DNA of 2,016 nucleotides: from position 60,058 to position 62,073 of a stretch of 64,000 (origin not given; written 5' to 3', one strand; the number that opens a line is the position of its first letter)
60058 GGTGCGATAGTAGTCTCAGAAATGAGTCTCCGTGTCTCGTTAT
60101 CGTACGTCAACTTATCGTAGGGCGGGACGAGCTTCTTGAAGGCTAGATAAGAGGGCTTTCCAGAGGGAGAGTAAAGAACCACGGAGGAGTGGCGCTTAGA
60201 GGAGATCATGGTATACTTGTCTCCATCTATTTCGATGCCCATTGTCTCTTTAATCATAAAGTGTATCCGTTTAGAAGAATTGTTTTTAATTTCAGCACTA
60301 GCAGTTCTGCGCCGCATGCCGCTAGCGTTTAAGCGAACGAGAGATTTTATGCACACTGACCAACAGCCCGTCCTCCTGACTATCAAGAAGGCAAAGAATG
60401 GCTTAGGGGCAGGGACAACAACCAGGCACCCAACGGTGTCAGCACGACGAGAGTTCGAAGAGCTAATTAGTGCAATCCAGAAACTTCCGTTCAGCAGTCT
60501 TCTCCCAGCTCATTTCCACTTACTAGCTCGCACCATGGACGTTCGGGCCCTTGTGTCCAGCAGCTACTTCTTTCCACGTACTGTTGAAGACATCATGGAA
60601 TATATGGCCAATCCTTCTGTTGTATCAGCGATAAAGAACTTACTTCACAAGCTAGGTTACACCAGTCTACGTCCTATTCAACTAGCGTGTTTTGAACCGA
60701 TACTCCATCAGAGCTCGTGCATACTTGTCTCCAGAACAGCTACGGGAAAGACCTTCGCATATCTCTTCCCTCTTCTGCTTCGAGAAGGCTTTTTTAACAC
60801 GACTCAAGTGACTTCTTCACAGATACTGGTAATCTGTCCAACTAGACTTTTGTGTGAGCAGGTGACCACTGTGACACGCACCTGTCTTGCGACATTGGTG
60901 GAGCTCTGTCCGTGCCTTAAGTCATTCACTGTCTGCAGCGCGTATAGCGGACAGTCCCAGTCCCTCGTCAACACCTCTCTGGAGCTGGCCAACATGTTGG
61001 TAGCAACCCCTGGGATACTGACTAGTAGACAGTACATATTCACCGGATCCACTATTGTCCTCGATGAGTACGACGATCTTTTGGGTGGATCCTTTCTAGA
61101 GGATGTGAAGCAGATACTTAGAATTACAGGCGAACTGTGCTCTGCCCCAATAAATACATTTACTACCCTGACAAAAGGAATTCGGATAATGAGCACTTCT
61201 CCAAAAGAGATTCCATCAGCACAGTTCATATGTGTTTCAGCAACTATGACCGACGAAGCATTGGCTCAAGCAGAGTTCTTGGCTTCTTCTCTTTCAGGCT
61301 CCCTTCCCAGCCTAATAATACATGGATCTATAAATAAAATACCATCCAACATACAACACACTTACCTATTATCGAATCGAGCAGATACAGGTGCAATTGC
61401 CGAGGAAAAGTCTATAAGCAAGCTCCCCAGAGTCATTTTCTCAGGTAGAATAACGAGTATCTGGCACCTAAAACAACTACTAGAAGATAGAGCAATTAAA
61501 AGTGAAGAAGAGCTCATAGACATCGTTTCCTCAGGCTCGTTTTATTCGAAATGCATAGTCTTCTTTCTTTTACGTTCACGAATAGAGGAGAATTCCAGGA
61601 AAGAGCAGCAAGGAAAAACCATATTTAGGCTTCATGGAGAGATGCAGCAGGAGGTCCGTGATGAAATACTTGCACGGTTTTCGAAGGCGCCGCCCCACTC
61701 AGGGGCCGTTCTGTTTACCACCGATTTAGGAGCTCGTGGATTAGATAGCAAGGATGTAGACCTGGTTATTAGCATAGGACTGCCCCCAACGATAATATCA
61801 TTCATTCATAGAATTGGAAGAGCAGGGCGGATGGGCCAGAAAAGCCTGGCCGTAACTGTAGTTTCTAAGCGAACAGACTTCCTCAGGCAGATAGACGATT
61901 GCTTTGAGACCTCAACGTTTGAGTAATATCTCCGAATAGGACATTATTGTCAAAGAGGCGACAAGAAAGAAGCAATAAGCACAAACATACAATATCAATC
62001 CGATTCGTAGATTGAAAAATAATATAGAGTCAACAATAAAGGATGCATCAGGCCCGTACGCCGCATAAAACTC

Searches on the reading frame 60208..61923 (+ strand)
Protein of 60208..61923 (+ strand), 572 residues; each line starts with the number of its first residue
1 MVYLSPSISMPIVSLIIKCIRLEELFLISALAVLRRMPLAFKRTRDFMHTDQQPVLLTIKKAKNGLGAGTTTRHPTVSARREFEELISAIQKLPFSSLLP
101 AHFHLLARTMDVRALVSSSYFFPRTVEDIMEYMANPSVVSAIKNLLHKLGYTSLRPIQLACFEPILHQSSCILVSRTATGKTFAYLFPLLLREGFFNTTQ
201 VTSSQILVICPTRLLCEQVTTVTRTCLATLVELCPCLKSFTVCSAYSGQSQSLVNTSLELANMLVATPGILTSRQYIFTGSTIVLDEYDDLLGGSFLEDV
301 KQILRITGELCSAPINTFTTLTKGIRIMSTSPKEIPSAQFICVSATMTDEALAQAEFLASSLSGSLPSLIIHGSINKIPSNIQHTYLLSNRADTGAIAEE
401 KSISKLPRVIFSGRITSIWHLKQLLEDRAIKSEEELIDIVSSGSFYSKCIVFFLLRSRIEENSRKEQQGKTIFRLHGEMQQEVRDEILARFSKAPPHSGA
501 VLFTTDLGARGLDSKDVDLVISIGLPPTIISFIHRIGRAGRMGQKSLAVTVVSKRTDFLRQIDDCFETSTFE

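Call 8: search_protein_families(library=pfam, proteins=[window:60208-61923:+], max_evalue=0.001)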
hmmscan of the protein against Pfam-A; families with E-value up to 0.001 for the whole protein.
window:60208-61923:+ (572 aa): 2 families
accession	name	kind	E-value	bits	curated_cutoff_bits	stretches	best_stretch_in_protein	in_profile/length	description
PF00270.35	DEAD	-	3.6e-24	85.8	26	1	155-350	1-162/167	DEAD/DEAH box helicase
PF00271.37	Helicase_C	-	1.8e-22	80.1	23.5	1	435-543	5-110/110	Helicase conserved C-terminal domain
